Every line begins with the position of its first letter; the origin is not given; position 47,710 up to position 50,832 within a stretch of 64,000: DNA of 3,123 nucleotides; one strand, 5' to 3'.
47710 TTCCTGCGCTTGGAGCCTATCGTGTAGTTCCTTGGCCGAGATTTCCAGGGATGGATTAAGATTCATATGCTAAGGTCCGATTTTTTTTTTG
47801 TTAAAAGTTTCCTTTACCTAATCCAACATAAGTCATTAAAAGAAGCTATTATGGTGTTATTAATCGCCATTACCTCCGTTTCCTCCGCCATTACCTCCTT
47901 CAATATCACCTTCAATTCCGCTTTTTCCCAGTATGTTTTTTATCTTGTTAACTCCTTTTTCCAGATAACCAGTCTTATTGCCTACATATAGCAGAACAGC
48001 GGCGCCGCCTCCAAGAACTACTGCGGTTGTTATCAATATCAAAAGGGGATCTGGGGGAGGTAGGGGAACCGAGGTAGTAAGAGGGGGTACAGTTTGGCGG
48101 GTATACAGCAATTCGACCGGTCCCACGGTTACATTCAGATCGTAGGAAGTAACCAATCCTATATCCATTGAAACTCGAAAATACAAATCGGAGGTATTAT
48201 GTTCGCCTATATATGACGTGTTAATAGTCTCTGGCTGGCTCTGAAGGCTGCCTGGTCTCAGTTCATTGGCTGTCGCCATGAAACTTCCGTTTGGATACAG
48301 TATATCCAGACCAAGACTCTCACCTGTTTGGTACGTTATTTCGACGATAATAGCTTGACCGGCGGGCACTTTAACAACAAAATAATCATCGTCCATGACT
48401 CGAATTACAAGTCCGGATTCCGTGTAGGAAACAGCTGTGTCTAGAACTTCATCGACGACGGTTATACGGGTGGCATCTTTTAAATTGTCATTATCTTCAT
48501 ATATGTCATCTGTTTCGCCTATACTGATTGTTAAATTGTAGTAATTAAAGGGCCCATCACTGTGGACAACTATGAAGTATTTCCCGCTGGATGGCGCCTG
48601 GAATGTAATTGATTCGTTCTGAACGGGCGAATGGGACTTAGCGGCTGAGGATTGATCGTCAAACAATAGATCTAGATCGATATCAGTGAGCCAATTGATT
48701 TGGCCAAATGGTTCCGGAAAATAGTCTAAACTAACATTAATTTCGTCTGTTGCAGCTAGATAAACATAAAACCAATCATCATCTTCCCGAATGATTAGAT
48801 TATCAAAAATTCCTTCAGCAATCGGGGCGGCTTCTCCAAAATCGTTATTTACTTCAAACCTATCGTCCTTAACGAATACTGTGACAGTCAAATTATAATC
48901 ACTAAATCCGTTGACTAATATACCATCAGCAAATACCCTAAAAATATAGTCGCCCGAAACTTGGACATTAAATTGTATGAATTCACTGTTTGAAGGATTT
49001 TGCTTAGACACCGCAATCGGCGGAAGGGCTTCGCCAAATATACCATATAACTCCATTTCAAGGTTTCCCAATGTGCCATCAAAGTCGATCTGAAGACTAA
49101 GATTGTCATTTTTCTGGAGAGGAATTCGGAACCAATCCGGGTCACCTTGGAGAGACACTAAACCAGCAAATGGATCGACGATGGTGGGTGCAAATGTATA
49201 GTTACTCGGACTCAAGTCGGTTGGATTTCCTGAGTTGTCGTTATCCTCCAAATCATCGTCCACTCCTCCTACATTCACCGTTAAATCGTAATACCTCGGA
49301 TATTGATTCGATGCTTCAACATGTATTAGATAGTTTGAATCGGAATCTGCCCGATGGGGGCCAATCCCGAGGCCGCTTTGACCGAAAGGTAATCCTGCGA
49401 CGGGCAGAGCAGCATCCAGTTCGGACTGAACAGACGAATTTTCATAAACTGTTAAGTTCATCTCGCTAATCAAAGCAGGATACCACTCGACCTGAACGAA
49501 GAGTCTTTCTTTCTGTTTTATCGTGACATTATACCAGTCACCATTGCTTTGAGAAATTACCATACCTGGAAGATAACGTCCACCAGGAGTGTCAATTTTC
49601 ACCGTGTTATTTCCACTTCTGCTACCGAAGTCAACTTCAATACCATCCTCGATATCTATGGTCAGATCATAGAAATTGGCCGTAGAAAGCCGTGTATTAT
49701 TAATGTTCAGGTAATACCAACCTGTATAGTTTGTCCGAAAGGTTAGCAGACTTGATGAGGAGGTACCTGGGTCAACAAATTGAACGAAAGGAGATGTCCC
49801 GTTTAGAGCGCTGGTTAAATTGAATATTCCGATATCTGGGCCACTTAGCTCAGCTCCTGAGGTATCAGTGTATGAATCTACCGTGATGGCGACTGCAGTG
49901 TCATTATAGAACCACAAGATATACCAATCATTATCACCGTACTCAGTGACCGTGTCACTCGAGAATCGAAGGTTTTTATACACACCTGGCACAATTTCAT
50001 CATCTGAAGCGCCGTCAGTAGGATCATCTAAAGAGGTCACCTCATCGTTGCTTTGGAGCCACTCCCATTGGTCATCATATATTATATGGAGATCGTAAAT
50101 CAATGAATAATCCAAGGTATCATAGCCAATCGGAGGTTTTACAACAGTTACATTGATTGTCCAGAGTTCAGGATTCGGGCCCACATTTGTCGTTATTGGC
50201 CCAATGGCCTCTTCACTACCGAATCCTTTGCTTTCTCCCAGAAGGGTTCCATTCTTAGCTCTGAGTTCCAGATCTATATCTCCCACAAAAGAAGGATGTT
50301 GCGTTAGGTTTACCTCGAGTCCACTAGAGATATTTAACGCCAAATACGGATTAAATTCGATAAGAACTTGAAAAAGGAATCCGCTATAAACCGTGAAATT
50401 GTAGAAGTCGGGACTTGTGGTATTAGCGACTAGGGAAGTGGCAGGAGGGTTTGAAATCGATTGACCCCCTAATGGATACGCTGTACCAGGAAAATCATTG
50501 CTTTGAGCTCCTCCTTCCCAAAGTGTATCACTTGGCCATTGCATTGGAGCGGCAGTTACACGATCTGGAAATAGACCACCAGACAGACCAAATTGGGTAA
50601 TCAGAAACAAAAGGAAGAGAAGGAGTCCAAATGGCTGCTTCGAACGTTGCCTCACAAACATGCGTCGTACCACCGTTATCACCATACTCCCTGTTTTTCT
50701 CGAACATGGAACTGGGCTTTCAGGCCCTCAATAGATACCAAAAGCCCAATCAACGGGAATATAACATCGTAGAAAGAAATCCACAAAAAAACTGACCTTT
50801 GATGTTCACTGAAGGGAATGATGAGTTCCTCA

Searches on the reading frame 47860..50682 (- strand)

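Call 69: search_protein_families(library=pfam, proteins=[window:47860-50682:-], max_evalue=0.0001)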
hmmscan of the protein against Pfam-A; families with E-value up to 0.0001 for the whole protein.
window:47860-50682:- (940 aa): 1 family
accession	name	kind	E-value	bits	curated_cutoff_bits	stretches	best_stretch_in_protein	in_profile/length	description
PF04151.21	PPC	-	3.5e-16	60.3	25.9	1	635-708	2-70/70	Bacterial pre-peptidase C-terminal domain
